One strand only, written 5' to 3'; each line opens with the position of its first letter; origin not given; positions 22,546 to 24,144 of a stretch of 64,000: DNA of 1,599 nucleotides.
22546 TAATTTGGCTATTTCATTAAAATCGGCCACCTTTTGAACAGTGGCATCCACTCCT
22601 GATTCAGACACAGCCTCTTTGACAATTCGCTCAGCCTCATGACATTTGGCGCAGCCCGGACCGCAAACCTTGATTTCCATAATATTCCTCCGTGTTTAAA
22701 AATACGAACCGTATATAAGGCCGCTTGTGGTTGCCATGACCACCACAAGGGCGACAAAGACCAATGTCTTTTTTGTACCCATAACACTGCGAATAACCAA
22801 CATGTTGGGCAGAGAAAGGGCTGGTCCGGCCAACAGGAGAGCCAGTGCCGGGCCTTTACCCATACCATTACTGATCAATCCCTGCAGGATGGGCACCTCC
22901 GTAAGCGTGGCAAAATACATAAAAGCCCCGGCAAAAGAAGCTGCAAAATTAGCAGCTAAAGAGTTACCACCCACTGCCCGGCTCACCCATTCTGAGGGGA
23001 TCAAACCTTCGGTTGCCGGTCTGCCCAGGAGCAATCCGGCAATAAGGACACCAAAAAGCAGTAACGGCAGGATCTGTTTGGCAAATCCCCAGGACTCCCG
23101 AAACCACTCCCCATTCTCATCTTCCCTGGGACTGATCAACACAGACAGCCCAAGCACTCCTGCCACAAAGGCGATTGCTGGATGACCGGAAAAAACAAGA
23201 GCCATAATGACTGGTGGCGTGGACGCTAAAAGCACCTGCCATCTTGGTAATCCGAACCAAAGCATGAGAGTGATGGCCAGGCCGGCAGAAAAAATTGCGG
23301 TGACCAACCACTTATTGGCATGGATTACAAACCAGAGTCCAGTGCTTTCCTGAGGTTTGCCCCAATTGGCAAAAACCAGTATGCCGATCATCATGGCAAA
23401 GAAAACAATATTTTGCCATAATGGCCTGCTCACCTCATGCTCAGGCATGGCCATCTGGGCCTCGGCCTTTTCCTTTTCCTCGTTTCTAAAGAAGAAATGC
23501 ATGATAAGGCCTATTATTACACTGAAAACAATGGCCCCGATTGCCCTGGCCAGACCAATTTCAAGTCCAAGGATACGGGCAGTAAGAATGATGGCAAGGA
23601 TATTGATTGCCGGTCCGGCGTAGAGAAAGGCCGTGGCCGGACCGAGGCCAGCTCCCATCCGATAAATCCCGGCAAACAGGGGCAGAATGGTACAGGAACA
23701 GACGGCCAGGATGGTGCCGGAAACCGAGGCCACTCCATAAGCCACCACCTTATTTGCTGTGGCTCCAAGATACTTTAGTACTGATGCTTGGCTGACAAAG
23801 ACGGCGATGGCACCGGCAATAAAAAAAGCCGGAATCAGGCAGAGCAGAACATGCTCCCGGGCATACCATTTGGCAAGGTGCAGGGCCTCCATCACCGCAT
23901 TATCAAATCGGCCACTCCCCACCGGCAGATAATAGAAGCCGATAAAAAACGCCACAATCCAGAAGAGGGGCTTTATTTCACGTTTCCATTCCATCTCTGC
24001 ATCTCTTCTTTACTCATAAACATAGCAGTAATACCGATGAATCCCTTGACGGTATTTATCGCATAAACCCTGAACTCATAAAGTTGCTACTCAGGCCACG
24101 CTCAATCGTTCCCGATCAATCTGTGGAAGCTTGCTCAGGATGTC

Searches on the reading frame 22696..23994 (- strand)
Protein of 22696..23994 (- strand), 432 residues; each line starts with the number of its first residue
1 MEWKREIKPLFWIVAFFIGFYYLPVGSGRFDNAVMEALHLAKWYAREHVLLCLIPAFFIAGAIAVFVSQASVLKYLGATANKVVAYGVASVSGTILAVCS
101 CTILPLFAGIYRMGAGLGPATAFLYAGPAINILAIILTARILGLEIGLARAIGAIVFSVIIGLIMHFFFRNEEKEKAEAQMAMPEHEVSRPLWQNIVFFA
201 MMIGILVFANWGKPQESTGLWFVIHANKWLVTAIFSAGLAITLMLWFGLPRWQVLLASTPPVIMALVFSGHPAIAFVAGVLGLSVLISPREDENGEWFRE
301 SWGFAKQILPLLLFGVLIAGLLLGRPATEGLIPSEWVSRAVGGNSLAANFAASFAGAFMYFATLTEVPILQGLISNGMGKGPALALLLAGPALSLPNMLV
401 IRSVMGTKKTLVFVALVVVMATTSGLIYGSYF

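Call 69: search_protein_families(library=pfam, proteins=[window:22696-23994:-], max_evalue=0.00001)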
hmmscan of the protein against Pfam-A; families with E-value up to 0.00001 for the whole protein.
window:22696-23994:- (432 aa): 1 family
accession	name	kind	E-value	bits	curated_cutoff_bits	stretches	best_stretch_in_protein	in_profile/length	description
PF03773.19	ArsP_1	-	5.1e-75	252.8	32.3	1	36-429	4-293/294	Predicted permease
